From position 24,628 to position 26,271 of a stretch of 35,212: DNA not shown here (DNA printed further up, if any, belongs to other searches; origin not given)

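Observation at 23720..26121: AT-rich inserted pair: tandem Lrp-like regulator divergent from an atypical radical SAM enzyme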

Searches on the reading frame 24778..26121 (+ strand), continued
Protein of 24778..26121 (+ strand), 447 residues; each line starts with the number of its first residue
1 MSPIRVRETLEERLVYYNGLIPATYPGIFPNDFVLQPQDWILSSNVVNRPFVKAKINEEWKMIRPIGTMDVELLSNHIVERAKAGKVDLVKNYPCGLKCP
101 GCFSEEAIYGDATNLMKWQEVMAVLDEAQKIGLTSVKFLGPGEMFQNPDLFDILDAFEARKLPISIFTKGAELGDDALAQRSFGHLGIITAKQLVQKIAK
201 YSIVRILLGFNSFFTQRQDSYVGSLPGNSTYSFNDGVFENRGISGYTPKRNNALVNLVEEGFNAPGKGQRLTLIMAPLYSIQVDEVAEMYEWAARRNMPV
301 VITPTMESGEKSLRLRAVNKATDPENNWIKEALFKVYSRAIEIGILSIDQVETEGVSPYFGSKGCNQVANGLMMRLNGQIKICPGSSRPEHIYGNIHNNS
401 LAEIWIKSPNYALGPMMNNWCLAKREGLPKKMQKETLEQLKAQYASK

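Call 26: predict_structure(alignment_id=A1)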
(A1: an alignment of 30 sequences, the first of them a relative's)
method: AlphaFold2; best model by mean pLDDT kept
length: 447 residues; sequences in the alignment: 30
mean_pLDDT: 88.1   pTM: 0.90
mean pLDDT of the five models: 88.1, 87.7, 87.5, 87.5, 86.5
residues with pLDDT >= 90: 274; 70-90: 134; 50-70: 32; < 50: 7
segments of 3 or more residues with pLDDT < 50: 1-4
pLDDT, mean of each block of 10 residues (from residue 1): 61 97 96 86 92 94 96 92 91 60 72 95 97 91 84 98 93 93 95 98 95 91 74 78 86 98 95 91 95 97 78 76 87 96 93 86 84 93 77 94 94 81 70 91 84
secondary structure, 60 per line:
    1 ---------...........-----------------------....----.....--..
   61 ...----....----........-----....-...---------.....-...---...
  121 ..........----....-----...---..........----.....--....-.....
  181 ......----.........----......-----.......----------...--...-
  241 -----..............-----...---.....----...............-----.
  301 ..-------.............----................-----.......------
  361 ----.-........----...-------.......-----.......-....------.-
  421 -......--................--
elements in order: H10-20 H44-47 E52-56 E59-63 E68-71 H76-83 H89-92 H106-110 H118-130 E135-138 H150-159 E164-168 H171-174 H176-186 H191-199 E204-209 H215-221 E232-234 E237-239 H246-259 E271-275 H280-294 E300-302 H310-322 H327-342 H348-354 H367-370 E371-374 E379-381 E392-395 H401-407 H409-412 H422-427 H430-445
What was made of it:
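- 24778..26121 (+): Radical SAM enzyme, 447 aa, from an uncharacterised family. It comprises a family-specific N-terminal domain (aa 1 to about 90), the rSAM core, and a C-terminal partial-SPASM/twitch-like domain. The AF2 model has pLDDT 88 and pTM 0.90 (call 26).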

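Call 30: fold_search(model_id=the predicted structure, library=pdb)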
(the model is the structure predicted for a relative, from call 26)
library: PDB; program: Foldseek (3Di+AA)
matches with E <= 10: 1244; with E <= 0.001: 23
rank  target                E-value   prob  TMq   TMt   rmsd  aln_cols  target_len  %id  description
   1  5v1s_B                2.4e-06  1.00  0.38  0.40   9.7       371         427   14  Crystal structure of Streptococcus suis SuiB bound to S-adenosylmethionine (released 2017-08-30)
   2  4k38_A                3.8e-06  1.00  0.45  0.53   6.7       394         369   10  Native anSMEcpe with bound AdoMet and Kp18Cys peptide (released 2013-05-08)
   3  4k36_A                1.0e-05  1.00  0.45  0.52   6.2       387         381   10  His6 tagged anSMEcpe with bound AdoMet (released 2013-05-08)
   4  4k37_A                1.1e-05  1.00  0.44  0.53   6.5       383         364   10  Native anSMEcpe with bound AdoMet (released 2013-05-08)
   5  4k39_B                2.1e-05  1.00  0.45  0.55   6.4       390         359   12  Native anSMEcpe with bound AdoMet and Cp18Cys peptide (released 2013-05-08)
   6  4k39_A                2.2e-05  1.00  0.45  0.54   6.4       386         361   10  Native anSMEcpe with bound AdoMet and Cp18Cys peptide (released 2013-05-08)
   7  8hzv_A                3.9e-05  1.00  0.35  0.33  13.5       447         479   12  The crystal structure of a Radical SAM Enzyme DesII (released 2024-07-10)
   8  4k38_B                4.1e-05  1.00  0.47  0.56   5.9       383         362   11  Native anSMEcpe with bound AdoMet and Kp18Cys peptide (released 2013-05-08)
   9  4k37_B                4.3e-05  1.00  0.44  0.53   6.4       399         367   11  Native anSMEcpe with bound AdoMet (released 2013-05-08)
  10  4k36_B                6.3e-05  1.00  0.44  0.52   6.6       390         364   11  His6 tagged anSMEcpe with bound AdoMet (released 2013-05-08)
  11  7vob                  1.3e-04  1.00  0.35  0.45  10.5       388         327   11  The crystal structure of a Radical SAM Enzyme BlsE involved in the Biosynthesis of Blasticidin S (released 2022-05-04)
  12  8hzy_A                1.3e-04  1.00  0.35  0.34   9.9       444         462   11  The crystal structure of a Radical SAM Enzyme DesII (released 2024-07-10)
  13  8ai3_B                1.6e-04  1.00  0.34  0.45   9.5       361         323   12  Crystal structure of radical SAM epimerase EpeE C223A mutant from Bacillus subtilis with [4Fe-4S] clusters and S-adeno (released 2024-01-10)
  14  8hzy_B                1.6e-04  1.00  0.31  0.31  13.6       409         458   12  The crystal structure of a Radical SAM Enzyme DesII (released 2024-07-10)
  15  2fb2_B                2.3e-04  1.00  0.37  0.49  13.9       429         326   12  Structure of the MoaA Arg17/266/268/Ala triple mutant (released 2006-05-09)
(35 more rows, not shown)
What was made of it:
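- On Radical SAM superfamily: The top 23 Foldseek hits are all rSAM enzymes, at probability 0.98-1.00 and TM 0.31-0.47 (calls 26, 30).
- The top Foldseek hits are the peptide- or protein-modifying SPASM enzymes SuiB and anSME (call 30).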

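Call 37: search_protein_families(library=pfam, proteins=[L004:4694-6004:+], max_evalue=0.001)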
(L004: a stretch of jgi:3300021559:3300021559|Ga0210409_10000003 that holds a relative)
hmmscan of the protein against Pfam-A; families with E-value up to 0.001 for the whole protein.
L004:4694-6004:+ (436 aa): 2 families
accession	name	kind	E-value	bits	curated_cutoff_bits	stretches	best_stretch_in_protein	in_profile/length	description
PF13458.12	Peripla_BP_6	-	5.3e-10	39.9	31.7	1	94-274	43-210/343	Periplasmic binding protein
PF01990.22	ATP-synt_F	-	8.4e-05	23.2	23.5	1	99-168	21-89/91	ATP synthase (F/14-kDa) subunit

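Call 46: search_solved_structures(query=A1, max_evalue=1)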
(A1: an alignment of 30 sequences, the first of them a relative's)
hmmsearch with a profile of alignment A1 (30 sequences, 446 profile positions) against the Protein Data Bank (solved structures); distinct sequences matched with E-value up to 1: 6.
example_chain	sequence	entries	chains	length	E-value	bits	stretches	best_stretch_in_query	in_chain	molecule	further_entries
9p0p_A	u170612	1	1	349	0.022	16.5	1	81-162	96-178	Ribosomal RNA large subunit methyltransferase Cfr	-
4m7t_A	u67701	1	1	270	0.24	13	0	365-409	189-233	BtrN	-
4m7s_A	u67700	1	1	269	0.25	13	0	365-409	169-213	BtrN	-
1tv7_A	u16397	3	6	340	0.44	12.2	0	89-150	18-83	Molybdenum cofactor biosynthesis protein A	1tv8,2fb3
2fb2_A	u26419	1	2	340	0.5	12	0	88-150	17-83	Molybdenum cofactor biosynthesis protein A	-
6rxx_Cq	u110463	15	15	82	0.87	11.2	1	71-125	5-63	Ribosomal protein s27-like protein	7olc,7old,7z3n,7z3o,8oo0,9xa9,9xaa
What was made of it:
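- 25870..26040 (+): C-terminal segment holding the three further invariant cysteines (C365, C383, C421). Inferred site of one auxiliary Fe-S cluster with three Cys ligands. Weak BtrN match to the same stretch (call 46).
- On Twitch-type rSAM (one auxiliary cluster, as in BtrN and MoaA): Three invariant Cys and a weak profile match of aa 365-409 to BtrN (E 0.24; call 46).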

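Call 47: search_protein_families(library=padloc, proteins=[window:24778-26121:+], max_evalue=0.01)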
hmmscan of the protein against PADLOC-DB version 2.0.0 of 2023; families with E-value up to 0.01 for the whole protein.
window:24778-26121:+ (447 aa): 1 family
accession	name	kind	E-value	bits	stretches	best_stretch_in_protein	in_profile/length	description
PDLC02903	pVip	-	0.0011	16.5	1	94-180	9-88/257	Viperins not associated with kinases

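Call 55: search_protein_families(library=pfam, proteins=[L015:4664-5938:+, L020:5076-5879:-, L018:5118-5792:-, L019:3979-5874:-, L012:5638-5973:+, L050:5467-5856:-, L054:823-1254:+, L009:529-1002:-, L053:5017-5799:-, L013:4878-5867:-], max_evalue=0.001)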
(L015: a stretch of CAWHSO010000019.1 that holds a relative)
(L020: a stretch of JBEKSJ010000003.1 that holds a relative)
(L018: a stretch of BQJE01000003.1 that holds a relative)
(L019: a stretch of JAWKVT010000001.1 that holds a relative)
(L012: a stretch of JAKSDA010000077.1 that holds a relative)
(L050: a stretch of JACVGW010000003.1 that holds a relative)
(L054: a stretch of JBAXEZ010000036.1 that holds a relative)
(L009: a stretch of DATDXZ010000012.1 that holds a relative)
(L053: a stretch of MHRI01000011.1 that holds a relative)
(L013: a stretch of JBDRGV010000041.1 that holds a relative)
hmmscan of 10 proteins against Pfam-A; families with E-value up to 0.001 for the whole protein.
L015:4664-5938:+ (424 aa): 2 families
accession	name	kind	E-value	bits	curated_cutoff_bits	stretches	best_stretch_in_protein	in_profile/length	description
PF13458.12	Peripla_BP_6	-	8.2e-11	42.6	31.7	1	105-203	48-144/343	Periplasmic binding protein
PF01094.35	ANF_receptor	-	7.2e-10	38.9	25.4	1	102-406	27-349/353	Receptor family ligand binding region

L020:5076-5879:- (267 aa): 1 family
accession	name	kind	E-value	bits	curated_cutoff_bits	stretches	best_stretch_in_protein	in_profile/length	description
PF00149.33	Metallophos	-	1.2e-08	36.1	21.5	1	42-159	4-116/191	Calcineurin-like phosphoesterase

L018:5118-5792:- (224 aa): 1 family
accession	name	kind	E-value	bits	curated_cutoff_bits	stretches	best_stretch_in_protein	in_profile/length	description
PF00834.25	Ribul_P_3_epim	-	4.1e-79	265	21.1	1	13-208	2-198/198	Ribulose-phosphate 3 epimerase family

L019:3979-5874:- (631 aa): 4 families
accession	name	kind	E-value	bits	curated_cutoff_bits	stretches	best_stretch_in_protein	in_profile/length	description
PF01343.23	Peptidase_S49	-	2.3e-69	232.7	24.9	2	410-561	2-153/154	Peptidase family S49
PF25145.1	NfeD1b_N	-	4.2e-06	26.9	40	1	376-454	24-99/189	NfeD1b, N-terminal domain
PF00574.28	CLP_protease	-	0.0003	21.1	20.2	0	366-443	29-105/182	Clp protease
PF17763.6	Asparaginase_C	-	0.00041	20.7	34.6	0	369-420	10-58/114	Glutaminase/Asparaginase C-terminal domain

L012:5638-5973:+ (111 aa): 0 families

L050:5467-5856:- (129 aa): 0 families

L054:823-1254:+ (143 aa): 1 family
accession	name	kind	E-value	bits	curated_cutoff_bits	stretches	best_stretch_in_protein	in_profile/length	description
PF00072.30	Response_reg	-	0.00069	20.2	30.2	1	51-122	28-102/111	Response regulator receiver domain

L009:529-1002:- (157 aa): 0 families

L053:5017-5799:- (260 aa): 1 family
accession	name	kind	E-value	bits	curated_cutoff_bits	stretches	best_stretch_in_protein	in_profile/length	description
PF01978.25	TrmB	-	9.6e-19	67.4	25.6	1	12-80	1-68/68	Sugar-specific transcriptional regulator TrmB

L013:4878-5867:- (329 aa): 7 families
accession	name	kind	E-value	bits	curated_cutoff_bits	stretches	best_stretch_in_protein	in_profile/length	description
PF13404.12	HTH_AsnC-type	-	1.8e-21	76.1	27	2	9-49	1-41/42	AsnC-type helix-turn-helix domain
PF13412.12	HTH_24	-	5.4e-21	74.4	21.9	2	9-56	1-48/48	Winged helix-turn-helix DNA-binding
PF01047.28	MarR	-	2.1e-09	37.5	24.6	1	180-222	6-48/59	MarR family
PF25212.1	HVO_A0114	-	0.00014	22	27.6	0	172-221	17-66/84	HVO_A0114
PF12802.13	MarR_2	-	0.00017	22.1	27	0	175-222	3-51/61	MarR family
PF08279.18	HTH_11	-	0.00035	20.8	25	0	190-223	12-47/55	HTH domain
PF21715.3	CggR_N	-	0.00055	20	30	0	180-241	6-67/71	CggR N-terminal DNA binding domain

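Call 56: find_encoding_contigs(protein=P0066, flank=5000, max_places=1)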
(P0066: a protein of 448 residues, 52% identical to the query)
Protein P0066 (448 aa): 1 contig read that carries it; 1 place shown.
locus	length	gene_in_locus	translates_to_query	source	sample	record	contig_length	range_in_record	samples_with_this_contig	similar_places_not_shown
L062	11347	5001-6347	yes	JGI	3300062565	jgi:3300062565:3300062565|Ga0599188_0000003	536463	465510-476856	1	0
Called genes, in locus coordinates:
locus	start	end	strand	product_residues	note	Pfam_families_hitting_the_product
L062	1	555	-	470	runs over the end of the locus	PF12860:PAS_7, PF00015:MCPsignal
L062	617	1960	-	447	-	PF07690:MFS_1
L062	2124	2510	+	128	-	PF02656:DUF202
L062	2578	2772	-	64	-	-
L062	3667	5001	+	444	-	PF01094:ANF_receptor, PF13458:Peripla_BP_6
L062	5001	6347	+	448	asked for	PF04055:Radical_SAM, PF13186:SPASM (weak)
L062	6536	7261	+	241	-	PF01411:tRNA-synt_2c (weak), PF07973:tRNA_SAD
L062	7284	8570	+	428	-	-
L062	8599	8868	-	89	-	-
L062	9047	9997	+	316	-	PF13489:Methyltransf_23 (weak), PF08242:Methyltransf_12, PF13649:Methyltransf_25 (faint)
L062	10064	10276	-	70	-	-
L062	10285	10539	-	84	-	-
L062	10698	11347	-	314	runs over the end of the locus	PF13814:Replic_Relax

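Call 57: find_encoding_contigs(protein=P0058, flank=5000, max_places=1)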
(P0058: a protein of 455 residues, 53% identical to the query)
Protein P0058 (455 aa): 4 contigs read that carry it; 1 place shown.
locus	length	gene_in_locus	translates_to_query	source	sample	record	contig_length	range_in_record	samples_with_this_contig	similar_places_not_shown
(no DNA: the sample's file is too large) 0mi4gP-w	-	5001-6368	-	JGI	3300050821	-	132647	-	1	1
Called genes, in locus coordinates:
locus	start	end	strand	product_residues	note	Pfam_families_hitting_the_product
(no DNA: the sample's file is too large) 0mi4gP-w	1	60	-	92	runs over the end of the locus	-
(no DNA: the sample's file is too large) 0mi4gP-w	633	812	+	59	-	-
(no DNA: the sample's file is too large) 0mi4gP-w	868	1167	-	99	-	-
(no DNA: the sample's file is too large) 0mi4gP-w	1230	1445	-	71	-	-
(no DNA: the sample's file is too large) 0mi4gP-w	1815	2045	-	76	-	-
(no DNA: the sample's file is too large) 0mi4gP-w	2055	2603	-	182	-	PF18818:MPTase-PolyVal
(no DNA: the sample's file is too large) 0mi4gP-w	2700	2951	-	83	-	PF08401:ArdcN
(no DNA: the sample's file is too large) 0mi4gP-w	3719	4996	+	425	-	PF13458:Peripla_BP_6, PF01094:ANF_receptor (weak)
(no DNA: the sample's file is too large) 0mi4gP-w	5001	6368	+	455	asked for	PF04055:Radical_SAM (weak), PF13186:SPASM (faint)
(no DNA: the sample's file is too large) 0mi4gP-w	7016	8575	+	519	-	PF02534:T4SS-DNA_transf, PF10412:TrwB_AAD_bind (faint), PF12696:TraG-D_C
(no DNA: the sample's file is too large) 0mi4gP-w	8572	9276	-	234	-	-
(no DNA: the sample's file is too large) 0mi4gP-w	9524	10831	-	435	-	PF13660:DUF4147, PF05161:MOFRL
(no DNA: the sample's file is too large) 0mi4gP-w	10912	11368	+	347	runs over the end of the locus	-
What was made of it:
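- The rSAM family shows cross-domain distribution, and in two bacterial contigs it sits near conjugation genes (calls 56, 57).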

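Call 68: predict_structure(alignment_id=A5)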
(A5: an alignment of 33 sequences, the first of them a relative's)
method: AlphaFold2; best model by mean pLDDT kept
length: 320 residues; sequences in the alignment: 33
mean_pLDDT: 95.1   pTM: 0.89
mean pLDDT of the five models: 95.1, 95.1, 94.8, 94.4, 94.2
residues with pLDDT >= 90: 301; 70-90: 16; 50-70: 3; < 50: 0
segments of 3 or more residues with pLDDT < 50: none
pLDDT, mean of each block of 10 residues (from residue 1): 90 97 97 98 98 95 95 95 97 94 95 97 98 97 95 83 92 95 94 95 96 97 95 96 96 95 95 97 97 97 97 87
secondary structure, 60 per line:
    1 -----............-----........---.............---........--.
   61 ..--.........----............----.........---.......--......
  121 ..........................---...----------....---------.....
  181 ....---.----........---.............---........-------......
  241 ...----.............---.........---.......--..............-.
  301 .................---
elements in order: H6-17 H23-30 H34-46 E50-57 E65-73 H78-89 E94-102 E106-112 H115-132 E133-146 E163-166 H176-184 H193-200 H204-216 E220-227 E235-243 H248-260 E264-272 E276-282 H285-298 E303-317
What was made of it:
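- High-confidence models: calls 26, 68.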
